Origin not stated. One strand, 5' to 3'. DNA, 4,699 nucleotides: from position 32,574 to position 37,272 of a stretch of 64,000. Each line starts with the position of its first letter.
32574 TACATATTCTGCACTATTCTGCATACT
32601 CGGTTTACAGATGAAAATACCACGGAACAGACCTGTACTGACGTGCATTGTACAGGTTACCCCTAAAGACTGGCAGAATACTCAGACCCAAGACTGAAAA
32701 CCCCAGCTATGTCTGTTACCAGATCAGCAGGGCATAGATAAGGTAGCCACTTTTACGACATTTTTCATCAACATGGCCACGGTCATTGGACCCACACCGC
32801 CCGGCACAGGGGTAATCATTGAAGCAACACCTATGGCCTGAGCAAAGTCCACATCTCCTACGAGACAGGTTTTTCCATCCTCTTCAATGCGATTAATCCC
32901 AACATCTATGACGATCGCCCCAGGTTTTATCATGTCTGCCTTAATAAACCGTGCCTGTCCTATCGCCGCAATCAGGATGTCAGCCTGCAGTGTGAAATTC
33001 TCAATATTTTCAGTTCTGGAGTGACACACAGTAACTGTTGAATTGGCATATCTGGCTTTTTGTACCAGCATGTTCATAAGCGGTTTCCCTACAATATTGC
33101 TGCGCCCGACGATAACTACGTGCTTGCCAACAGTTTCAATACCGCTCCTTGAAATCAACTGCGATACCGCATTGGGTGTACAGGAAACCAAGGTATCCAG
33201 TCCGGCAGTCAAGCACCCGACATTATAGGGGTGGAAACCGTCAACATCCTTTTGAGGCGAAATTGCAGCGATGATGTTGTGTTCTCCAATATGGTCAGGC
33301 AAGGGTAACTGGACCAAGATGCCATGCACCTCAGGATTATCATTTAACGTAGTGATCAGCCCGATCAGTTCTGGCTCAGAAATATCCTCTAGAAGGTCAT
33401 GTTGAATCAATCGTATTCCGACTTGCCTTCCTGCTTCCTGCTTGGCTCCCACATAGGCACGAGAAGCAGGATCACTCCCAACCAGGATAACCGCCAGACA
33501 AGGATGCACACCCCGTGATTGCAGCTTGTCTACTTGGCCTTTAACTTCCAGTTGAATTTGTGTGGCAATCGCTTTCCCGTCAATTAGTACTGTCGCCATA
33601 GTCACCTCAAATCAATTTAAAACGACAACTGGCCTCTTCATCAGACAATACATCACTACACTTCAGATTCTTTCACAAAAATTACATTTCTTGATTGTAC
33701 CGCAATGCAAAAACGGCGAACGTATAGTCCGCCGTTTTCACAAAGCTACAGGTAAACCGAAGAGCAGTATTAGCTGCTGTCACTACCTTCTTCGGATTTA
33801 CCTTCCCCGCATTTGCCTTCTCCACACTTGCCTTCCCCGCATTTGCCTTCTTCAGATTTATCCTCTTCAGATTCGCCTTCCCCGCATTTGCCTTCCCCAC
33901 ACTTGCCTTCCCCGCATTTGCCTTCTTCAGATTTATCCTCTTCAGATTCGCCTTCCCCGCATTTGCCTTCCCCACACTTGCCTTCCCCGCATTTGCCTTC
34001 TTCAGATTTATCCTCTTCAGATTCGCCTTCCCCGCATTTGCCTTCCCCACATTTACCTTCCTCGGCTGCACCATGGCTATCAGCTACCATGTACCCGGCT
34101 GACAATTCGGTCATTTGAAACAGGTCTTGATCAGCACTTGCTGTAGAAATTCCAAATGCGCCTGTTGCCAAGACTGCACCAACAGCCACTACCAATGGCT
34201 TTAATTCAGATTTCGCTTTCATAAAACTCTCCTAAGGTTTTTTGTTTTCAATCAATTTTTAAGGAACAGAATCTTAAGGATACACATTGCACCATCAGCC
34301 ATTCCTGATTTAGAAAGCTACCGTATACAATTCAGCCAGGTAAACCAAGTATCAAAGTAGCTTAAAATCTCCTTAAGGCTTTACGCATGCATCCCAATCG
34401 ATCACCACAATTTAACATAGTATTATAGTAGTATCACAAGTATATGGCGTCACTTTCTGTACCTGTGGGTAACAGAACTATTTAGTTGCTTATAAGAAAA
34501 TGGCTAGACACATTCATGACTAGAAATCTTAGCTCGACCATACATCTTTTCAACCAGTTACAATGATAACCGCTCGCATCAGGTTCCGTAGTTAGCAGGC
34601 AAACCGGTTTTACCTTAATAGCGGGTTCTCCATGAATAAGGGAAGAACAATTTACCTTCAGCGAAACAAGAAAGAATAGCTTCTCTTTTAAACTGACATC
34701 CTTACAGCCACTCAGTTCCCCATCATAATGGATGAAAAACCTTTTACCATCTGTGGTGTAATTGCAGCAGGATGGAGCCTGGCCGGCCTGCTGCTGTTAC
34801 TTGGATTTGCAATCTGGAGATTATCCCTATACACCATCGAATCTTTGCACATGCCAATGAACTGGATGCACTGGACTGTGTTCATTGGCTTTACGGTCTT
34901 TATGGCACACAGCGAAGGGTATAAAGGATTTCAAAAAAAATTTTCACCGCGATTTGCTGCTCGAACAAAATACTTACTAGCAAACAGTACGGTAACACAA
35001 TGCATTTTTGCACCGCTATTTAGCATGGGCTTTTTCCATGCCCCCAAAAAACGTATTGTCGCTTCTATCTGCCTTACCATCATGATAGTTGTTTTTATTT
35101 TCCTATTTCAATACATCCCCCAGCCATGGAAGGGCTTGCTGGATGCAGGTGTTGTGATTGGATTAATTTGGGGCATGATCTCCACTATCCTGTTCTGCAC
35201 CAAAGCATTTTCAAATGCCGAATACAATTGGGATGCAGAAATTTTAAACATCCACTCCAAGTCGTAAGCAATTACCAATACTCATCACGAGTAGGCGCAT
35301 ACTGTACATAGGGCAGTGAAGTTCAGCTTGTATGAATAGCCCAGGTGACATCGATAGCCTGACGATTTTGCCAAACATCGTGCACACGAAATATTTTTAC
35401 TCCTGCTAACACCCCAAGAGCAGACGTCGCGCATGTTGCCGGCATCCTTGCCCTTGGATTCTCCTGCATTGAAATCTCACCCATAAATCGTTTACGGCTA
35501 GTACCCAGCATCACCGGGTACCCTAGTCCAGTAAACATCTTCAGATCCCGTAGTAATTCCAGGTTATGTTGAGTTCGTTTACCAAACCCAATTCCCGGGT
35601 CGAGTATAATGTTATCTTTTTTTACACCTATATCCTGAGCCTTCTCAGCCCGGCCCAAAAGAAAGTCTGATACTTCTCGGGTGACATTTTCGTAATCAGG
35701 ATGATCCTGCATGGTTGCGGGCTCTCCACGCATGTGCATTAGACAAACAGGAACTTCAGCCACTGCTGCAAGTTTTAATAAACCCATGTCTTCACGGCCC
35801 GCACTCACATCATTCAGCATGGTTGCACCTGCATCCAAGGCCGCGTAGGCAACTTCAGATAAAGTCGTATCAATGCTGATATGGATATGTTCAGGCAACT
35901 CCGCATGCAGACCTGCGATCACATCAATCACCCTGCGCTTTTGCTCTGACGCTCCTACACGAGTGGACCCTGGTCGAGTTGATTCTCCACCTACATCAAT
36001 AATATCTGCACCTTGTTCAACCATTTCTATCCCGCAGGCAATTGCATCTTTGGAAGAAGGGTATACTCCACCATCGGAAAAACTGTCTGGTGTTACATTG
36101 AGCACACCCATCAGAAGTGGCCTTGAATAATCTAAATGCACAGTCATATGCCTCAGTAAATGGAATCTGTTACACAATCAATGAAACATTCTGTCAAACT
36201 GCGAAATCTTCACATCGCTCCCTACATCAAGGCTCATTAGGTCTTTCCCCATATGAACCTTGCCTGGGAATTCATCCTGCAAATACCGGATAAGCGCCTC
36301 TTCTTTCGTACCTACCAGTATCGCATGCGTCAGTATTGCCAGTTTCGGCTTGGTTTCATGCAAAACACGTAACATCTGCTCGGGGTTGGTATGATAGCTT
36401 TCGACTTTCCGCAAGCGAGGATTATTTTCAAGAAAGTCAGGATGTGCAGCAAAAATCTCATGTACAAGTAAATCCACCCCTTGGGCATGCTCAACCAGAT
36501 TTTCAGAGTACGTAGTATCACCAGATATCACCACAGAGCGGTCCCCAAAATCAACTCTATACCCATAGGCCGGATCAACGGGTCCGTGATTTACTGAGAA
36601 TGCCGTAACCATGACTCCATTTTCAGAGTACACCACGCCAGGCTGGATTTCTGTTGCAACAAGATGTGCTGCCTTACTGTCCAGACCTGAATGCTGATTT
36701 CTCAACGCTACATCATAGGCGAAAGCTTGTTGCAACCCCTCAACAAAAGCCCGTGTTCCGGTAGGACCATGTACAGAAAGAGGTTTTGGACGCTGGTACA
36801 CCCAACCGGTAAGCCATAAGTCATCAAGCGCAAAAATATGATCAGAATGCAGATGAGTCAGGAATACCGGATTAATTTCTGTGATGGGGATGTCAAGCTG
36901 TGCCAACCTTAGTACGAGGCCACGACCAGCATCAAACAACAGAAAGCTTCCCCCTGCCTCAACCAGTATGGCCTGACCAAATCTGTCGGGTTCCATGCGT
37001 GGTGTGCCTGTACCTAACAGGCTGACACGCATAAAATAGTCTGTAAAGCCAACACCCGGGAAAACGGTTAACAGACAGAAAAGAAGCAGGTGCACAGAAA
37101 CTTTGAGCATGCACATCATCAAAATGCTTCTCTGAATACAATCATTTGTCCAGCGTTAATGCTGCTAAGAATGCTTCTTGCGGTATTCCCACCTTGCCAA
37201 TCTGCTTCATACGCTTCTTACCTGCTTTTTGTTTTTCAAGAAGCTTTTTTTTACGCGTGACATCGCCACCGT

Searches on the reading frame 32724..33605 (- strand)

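Call 3: search_protein_families(library=pfam, proteins=[window:32724-33605:-])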
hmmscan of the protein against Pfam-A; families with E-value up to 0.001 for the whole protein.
window:32724-33605:- (293 aa): 2 families
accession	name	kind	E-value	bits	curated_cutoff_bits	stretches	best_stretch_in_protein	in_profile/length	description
PF02882.25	THF_DHG_CYH_C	-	2.6e-64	215.8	27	1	125-288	1-157/160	Tetrahydrofolate dehydrogenase/cyclohydrolase, NAD(P)-binding domain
PF00763.28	THF_DHG_CYH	-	6e-40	136.5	32.8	1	8-122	1-115/115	Tetrahydrofolate dehydrogenase/cyclohydrolase, catalytic domain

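Call 4: search_protein_families(library=ncbifam, proteins=[window:32724-33605:-])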
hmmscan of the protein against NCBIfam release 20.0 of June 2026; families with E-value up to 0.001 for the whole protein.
window:32724-33605:- (293 aa): 30 families (the best 25 are shown)
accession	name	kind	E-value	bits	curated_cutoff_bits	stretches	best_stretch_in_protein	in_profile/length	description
NF010785.0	PRK14188.1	subfamily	5.6e-106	353.8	396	1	5-288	3-287/297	bifunctional methylenetetrahydrofolate dehydrogenase/methenyltetrahydrofolate cyclohydrolase FolD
NF010787.0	PRK14191.1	equivalog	4.6e-104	347.5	423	1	6-287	2-277/285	bifunctional methylenetetrahydrofolate dehydrogenase/methenyltetrahydrofolate cyclohydrolase FolD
NF010771.0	PRK14174.1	equivalog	2.2e-103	345.5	530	1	6-285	2-287/295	bifunctional 5,10-methylene-tetrahydrofolate dehydrogenase/ 5,10-methylene-tetrahydrofolate cyclohydrolase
NF010790.0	PRK14194.1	equivalog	2e-102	342.5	508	1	3-288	2-283/301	bifunctional methylenetetrahydrofolate dehydrogenase/methenyltetrahydrofolate cyclohydrolase FolD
NF010786.0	PRK14189.1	subfamily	5.2e-102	340.8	421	1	3-287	1-278/285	bifunctional methylenetetrahydrofolate dehydrogenase/methenyltetrahydrofolate cyclohydrolase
NF010764.0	PRK14167.1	subfamily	2.1e-101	339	477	1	5-289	2-288/297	bifunctional 5,10-methylene-tetrahydrofolate dehydrogenase/ 5,10-methylene-tetrahydrofolate cyclohydrolase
NF008058.0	PRK10792.1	equivalog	4.1e-99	331.2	355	1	3-287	1-279/285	bifunctional methylenetetrahydrofolate dehydrogenase/methenyltetrahydrofolate cyclohydrolase FolD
NF010780.0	PRK14183.1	equivalog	1.1e-98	330.1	480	1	7-288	3-278/283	bifunctional 5,10-methylene-tetrahydrofolate dehydrogenase/ 5,10-methylene-tetrahydrofolate cyclohydrolase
NF010776.0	PRK14179.1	equivalog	4e-98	328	445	1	5-288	2-279/284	bifunctional methylenetetrahydrofolate dehydrogenase/methenyltetrahydrofolate cyclohydrolase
NF010781.0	PRK14184.1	equivalog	6.5e-98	327.4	438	1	6-285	2-278/286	bifunctional 5,10-methylene-tetrahydrofolate dehydrogenase/ 5,10-methylene-tetrahydrofolate cyclohydrolase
NF010773.0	PRK14176.1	equivalog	2.8e-96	322.3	437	1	5-288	8-284/287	bifunctional 5,10-methylene-tetrahydrofolate dehydrogenase/ 5,10-methylene-tetrahydrofolate cyclohydrolase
NF010765.0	PRK14168.1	equivalog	1.5e-95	319.8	501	1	3-288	1-292/297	bifunctional methylenetetrahydrofolate dehydrogenase/methenyltetrahydrofolate cyclohydrolase FolD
NF010783.0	PRK14186.1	equivalog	1e-93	313.7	333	1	6-285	3-280/297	bifunctional methylenetetrahydrofolate dehydrogenase/methenyltetrahydrofolate cyclohydrolase FolD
NF010770.0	PRK14173.1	equivalog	2.9e-92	309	411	1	3-289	1-280/287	bifunctional 5,10-methylene-tetrahydrofolate dehydrogenase/ 5,10-methylene-tetrahydrofolate cyclohydrolase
NF010782.0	PRK14185.1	equivalog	6.8e-91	304.7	507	1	7-285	3-285/293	bifunctional methylenetetrahydrofolate dehydrogenase/methenyltetrahydrofolate cyclohydrolase FolD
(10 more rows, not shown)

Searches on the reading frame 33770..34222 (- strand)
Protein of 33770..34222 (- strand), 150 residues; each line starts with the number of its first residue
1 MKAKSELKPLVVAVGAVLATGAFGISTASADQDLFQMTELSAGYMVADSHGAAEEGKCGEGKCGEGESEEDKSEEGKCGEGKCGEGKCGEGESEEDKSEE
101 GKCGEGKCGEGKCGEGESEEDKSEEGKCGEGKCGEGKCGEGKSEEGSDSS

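Call 66: search_protein_families(library=pfam, proteins=[window:33770-34222:-], max_evalue=0.001)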
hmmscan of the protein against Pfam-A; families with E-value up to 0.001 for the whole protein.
window:33770-34222:- (150 aa): 0 families

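Call 67: search_protein_families(library=ncbifam, proteins=[window:33770-34222:-], max_evalue=0.001)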
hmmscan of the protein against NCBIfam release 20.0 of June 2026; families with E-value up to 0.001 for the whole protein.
window:33770-34222:- (150 aa): 2 families
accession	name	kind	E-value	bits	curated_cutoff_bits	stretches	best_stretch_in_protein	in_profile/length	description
NF050137.2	KCGExKCG_twice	domain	3.2e-23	81.1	19.5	4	55-85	1-28/29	HvfA family oxazolone/thioamide-modified RiPP metallophore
NF050188.1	OxThioModRiPPHvfA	equivalog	2.3e-13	50.5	95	2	50-109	42-94/96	oxazolone/thioamide-modified RiPP metallophore HvfA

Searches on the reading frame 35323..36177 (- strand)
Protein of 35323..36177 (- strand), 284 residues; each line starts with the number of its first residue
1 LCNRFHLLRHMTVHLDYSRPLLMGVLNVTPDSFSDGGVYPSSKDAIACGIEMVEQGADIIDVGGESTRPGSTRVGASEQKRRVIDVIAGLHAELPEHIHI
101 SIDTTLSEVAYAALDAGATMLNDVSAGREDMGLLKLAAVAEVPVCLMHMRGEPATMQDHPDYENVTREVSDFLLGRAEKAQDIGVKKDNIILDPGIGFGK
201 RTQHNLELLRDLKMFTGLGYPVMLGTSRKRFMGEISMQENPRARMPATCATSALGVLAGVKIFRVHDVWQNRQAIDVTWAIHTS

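Call 66: search_protein_families(library=pfam, proteins=[window:35323-36177:-], max_evalue=0.001)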
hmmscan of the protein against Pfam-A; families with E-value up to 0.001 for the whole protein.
window:35323-36177:- (284 aa): 1 family
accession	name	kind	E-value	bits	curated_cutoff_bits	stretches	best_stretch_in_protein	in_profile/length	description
PF00809.28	Pterin_bind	-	8.1e-80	268.4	25.5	1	23-266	1-244/244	Pterin binding enzyme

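Call 67: search_protein_families(library=ncbifam, proteins=[window:35323-36177:-], max_evalue=0.001)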
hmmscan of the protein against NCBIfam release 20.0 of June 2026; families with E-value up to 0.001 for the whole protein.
window:35323-36177:- (284 aa): 6 families
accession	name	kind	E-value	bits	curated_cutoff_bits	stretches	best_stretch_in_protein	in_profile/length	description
TIGR01496.1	DHPS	equivalog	6e-91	304.6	162.6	1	22-278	2-255/258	dihydropteroate synthase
NF008625.0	PRK11613.1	equivalog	8.8e-74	248.1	455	1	12-280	7-271/282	dihydropteroate synthase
NF033502.0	Sul4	exception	1.8e-52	178.6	600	1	19-271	4-265/277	sulfonamide-resistant dihydropteroate synthase Sul4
NF000296.1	Sul3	exception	9.8e-31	107.3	475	1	22-280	4-261/263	sulfonamide-resistant dihydropteroate synthase Sul3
NF000294.1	Sul1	exception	5.6e-24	85.3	600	1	23-277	4-258/278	sulfonamide-resistant dihydropteroate synthase Sul1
NF000295.1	Sul2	exception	4.2e-23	82.5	575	1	22-280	7-263/271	sulfonamide-resistant dihydropteroate synthase Sul2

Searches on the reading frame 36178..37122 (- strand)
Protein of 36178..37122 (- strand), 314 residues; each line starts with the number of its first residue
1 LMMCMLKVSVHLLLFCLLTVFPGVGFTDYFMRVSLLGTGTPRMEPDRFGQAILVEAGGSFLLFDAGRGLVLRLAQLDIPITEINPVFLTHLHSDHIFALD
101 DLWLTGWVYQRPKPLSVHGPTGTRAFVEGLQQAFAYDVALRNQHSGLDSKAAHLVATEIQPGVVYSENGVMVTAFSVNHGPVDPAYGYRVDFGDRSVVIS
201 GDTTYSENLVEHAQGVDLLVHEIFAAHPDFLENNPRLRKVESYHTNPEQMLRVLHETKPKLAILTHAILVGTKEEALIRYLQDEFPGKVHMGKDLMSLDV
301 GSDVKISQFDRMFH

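Call 66: search_protein_families(library=pfam, proteins=[window:36178-37122:-], max_evalue=0.001)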
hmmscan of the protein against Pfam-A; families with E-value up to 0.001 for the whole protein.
window:36178-37122:- (314 aa): 3 families
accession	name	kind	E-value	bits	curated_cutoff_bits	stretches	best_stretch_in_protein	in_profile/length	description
PF12706.13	Lactamase_B_2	-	5.2e-20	72.3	27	1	61-266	3-199/200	Beta-lactamase superfamily domain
PF00753.33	Lactamase_B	-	2.7e-13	50.8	22.7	1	47-209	4-156/196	Metallo-beta-lactamase superfamily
PF23023.1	Anti-Pycsar_Apyc1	-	1.5e-05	25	50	1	33-103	5-74/250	Anti-Pycsar protein Apyc1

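Call 67: search_protein_families(library=ncbifam, proteins=[window:36178-37122:-], max_evalue=0.001)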
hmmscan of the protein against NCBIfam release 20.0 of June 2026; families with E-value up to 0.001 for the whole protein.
window:36178-37122:- (314 aa): 14 families
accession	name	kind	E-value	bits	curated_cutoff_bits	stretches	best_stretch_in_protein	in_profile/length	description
NF041257.1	GntH_guanitoxin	equivalog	1.2e-54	185.6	333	1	31-303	13-301/374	guanitoxin biosynthesis MBL fold metallo-hydrolase GntH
NF000806.0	PRK00055.2-4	equivalog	2.2e-46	158.3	363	1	31-301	2-277/280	ribonuclease Z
TIGR02651.1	RNase_Z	equivalog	1.1e-32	113.3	292.95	2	33-194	2-151/302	ribonuclease Z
NF000801.0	PRK00055.1-3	equivalog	1.8e-30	106.1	252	2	31-194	2-156/307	ribonuclease Z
NF000800.0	PRK00055.1-1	equivalog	1.7e-19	70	398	1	34-194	4-154/305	ribonuclease Z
NF041851.1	cyc_nuc_deg_phdiest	equivalog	2.4e-16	59.9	400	1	31-299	1-252/253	cyclic nucleotide-degrading phosphodiesterase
TIGR02649.1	true_RNase_BN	exception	1.2e-14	54.1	563.7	1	60-194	33-153/304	ribonuclease BN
NF000805.0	PRK00055.2-3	equivalog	5.3e-11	42.3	416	1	49-190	22-150/307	ribonuclease Z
NF002558.0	PRK02126.1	subfamily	3.2e-10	39.5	315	1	57-135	26-98/345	ribonuclease Z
NF038231.1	MBL_Geo_Pelo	equivalog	3.3e-10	40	360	1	47-266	32-222/250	GPMC system MBL fold metallohydrolase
NF002553.0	PRK02113.1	equivalog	2e-08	34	386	1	47-294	33-246/252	MBL fold metallo-hydrolase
NF000804.0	PRK00055.2-1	equivalog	1.7e-05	24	402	1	46-139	19-112/306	ribonuclease Z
TIGR03307.1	PhnP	equivalog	0.00015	21.2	272.25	1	51-296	39-247/249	phosphonate metabolism protein PhnP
TIGR02650.1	RNase_Z_T_toga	equivalog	0.00033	20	507.05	0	61-128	21-87/277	ribonuclease Z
